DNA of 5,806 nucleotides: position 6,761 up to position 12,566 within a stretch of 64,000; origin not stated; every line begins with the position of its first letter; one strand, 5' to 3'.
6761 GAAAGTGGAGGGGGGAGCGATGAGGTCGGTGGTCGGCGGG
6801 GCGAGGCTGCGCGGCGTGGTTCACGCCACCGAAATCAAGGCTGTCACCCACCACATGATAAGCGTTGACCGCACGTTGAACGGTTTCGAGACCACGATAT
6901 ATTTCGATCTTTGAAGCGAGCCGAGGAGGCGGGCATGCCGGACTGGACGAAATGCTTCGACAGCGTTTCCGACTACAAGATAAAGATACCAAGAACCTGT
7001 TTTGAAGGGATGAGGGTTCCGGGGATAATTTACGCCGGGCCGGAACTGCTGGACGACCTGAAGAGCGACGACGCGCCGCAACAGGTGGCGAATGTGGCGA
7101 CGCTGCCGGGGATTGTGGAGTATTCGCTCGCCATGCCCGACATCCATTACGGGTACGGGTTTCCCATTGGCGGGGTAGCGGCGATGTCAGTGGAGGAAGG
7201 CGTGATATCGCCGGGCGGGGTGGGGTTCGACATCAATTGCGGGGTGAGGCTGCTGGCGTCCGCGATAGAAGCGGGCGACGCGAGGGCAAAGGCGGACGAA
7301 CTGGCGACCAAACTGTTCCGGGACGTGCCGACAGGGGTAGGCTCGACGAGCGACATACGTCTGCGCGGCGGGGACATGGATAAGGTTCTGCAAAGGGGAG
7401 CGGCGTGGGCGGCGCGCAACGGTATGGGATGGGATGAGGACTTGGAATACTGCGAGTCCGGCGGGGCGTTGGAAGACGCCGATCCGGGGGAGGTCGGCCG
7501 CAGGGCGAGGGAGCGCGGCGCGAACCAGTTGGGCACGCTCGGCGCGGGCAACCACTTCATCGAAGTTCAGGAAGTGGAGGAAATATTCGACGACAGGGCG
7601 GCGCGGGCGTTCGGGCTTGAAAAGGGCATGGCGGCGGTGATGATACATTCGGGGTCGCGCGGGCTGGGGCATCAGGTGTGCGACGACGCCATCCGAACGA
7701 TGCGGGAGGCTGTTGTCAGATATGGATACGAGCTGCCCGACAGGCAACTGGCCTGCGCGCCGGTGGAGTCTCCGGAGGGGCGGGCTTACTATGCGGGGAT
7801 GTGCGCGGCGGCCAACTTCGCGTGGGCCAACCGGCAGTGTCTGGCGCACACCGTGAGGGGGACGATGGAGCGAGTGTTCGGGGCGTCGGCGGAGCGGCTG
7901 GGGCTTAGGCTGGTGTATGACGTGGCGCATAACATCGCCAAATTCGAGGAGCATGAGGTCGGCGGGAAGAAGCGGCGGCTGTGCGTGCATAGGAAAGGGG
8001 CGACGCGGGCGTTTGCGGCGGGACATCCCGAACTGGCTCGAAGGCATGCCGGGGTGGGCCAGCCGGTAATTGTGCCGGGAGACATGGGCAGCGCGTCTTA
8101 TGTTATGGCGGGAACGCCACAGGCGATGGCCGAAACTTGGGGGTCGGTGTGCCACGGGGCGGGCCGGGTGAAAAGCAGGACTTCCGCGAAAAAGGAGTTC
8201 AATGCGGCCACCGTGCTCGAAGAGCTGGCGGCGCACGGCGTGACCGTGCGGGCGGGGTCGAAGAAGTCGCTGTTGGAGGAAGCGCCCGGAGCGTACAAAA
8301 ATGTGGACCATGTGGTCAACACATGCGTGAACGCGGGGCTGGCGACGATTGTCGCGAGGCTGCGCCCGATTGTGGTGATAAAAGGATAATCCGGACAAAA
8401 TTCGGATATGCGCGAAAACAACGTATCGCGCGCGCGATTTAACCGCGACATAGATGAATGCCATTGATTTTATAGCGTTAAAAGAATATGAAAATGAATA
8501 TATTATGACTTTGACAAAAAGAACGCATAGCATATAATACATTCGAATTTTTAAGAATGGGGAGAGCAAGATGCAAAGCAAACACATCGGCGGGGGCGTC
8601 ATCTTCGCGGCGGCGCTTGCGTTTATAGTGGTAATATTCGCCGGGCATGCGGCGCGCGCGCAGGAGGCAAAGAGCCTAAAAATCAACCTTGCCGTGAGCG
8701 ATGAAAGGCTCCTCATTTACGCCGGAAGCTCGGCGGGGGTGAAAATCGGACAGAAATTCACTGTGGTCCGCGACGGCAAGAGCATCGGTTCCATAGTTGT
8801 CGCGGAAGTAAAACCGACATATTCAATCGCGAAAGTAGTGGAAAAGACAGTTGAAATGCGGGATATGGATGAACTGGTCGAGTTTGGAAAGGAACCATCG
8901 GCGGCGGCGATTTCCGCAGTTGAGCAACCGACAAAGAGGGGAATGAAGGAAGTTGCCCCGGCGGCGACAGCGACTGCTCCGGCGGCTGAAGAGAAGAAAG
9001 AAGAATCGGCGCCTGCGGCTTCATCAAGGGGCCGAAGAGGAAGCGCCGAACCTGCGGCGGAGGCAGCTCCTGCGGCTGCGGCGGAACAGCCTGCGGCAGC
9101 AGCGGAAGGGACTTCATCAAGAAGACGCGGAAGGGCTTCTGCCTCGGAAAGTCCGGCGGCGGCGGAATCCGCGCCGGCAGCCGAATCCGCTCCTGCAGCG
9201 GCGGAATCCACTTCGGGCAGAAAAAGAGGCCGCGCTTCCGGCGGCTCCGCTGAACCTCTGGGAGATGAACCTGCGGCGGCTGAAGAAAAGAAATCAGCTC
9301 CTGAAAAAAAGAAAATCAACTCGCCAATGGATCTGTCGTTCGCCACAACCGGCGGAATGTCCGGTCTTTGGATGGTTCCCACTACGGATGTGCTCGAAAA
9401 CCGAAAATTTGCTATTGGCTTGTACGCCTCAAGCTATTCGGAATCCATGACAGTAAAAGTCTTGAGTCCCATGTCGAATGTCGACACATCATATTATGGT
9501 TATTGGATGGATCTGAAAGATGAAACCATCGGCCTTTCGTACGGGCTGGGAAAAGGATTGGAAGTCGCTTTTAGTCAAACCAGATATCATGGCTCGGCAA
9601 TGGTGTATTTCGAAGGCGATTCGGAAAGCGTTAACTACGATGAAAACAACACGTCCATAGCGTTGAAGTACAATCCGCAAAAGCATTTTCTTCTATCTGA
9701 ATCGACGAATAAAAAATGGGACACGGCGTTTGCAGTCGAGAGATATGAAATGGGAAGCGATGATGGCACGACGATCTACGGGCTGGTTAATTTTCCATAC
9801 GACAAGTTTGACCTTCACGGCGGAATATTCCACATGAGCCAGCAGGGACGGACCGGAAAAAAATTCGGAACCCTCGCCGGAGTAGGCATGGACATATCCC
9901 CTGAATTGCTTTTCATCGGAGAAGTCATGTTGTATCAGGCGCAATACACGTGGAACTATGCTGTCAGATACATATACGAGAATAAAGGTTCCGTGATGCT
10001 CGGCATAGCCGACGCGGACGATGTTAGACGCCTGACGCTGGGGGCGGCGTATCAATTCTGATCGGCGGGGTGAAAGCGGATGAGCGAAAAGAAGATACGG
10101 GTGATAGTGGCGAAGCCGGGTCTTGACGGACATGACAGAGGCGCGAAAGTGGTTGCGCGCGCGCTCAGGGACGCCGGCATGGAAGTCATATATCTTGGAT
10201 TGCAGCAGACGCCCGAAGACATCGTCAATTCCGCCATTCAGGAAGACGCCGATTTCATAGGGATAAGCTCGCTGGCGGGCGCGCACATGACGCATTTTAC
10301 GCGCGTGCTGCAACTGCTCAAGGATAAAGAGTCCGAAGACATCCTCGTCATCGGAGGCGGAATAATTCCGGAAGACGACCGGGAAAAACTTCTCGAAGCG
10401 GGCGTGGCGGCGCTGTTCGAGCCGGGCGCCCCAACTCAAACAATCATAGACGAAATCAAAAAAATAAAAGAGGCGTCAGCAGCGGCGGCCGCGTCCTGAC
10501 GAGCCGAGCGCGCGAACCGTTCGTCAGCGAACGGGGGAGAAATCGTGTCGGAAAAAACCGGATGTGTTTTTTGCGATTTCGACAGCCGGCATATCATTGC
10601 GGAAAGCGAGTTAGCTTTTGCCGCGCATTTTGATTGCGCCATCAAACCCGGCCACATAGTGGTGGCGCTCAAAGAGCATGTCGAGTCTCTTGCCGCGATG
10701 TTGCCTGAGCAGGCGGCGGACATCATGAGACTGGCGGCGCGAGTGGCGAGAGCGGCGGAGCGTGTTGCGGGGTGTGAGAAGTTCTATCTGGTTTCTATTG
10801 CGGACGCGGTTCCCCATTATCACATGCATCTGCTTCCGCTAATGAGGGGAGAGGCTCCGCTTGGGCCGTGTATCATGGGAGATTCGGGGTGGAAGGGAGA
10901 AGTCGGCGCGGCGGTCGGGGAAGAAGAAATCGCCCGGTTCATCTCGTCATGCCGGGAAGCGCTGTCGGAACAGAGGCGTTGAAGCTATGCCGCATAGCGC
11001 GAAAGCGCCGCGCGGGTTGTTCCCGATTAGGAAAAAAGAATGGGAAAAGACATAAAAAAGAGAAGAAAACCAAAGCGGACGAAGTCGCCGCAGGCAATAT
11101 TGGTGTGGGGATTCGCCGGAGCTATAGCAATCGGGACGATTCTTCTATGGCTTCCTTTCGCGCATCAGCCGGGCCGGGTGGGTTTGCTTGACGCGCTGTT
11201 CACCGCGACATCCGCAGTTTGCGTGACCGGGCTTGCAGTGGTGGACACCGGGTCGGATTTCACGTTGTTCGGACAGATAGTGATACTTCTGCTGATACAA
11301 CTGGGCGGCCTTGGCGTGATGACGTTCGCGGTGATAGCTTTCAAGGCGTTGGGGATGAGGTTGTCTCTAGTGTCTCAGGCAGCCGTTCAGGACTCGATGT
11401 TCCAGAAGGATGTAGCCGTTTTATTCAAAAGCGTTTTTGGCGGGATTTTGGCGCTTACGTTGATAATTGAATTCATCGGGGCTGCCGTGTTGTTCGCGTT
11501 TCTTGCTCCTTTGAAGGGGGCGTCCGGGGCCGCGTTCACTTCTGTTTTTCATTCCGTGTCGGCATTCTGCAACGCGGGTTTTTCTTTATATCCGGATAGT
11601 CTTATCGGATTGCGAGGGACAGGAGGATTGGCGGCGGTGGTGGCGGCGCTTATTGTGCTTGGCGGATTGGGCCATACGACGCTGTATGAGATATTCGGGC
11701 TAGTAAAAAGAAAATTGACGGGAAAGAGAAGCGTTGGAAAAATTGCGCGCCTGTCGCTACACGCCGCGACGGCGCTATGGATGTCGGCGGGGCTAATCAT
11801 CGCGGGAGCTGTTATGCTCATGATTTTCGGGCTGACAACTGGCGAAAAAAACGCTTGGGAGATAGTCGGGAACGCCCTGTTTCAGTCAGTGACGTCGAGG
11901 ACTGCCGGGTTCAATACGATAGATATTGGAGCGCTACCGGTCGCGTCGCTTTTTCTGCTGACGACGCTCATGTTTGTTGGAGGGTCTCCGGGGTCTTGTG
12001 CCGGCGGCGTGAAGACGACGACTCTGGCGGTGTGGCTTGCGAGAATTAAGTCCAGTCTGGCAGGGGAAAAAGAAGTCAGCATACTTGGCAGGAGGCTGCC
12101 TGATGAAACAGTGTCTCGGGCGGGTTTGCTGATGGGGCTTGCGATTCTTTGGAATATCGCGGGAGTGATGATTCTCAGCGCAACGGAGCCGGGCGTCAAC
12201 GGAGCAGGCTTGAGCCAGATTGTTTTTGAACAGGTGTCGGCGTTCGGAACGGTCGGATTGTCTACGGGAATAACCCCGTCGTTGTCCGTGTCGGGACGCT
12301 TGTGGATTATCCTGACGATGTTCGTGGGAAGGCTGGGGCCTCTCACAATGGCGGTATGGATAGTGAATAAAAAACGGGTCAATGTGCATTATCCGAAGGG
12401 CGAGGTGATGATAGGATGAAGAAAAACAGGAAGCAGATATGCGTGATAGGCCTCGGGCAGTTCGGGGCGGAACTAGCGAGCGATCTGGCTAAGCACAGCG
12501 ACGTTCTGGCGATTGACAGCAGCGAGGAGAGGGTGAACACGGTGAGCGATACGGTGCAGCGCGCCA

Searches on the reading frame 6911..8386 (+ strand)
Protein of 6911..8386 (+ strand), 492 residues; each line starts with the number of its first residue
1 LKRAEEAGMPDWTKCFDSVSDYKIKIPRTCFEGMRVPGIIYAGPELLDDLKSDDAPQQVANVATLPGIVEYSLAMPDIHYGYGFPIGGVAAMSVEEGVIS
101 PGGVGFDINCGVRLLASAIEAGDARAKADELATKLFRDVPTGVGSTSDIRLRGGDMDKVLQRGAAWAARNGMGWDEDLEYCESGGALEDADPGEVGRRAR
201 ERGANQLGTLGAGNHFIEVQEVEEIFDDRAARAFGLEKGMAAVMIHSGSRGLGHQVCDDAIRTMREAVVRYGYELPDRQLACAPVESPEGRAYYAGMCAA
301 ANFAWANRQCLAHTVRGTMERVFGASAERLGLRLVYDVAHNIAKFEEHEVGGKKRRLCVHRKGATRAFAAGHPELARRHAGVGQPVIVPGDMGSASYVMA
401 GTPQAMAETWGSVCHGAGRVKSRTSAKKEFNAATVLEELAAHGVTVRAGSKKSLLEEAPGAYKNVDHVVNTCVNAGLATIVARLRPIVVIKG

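Call 67: search_protein_families(library=pfam, proteins=[window:6911-8386:+], max_evalue=0.00001)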
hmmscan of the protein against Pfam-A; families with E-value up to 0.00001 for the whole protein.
window:6911-8386:+ (492 aa): 1 family
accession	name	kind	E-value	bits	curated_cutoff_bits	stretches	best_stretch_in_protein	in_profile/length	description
PF01139.22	RtcB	-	9.3e-172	572.5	27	1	58-492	1-426/426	tRNA-splicing ligase RtcB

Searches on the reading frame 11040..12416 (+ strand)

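Call 67: search_protein_families(library=pfam, proteins=[window:11040-12416:+], max_evalue=0.00001)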
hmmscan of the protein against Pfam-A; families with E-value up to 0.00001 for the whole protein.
window:11040-12416:+ (459 aa): 1 family
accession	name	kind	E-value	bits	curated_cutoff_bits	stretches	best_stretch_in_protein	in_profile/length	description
PF02386.22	TrkH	-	3.1e-50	171.5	27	1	8-441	26-490/502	Cation transport protein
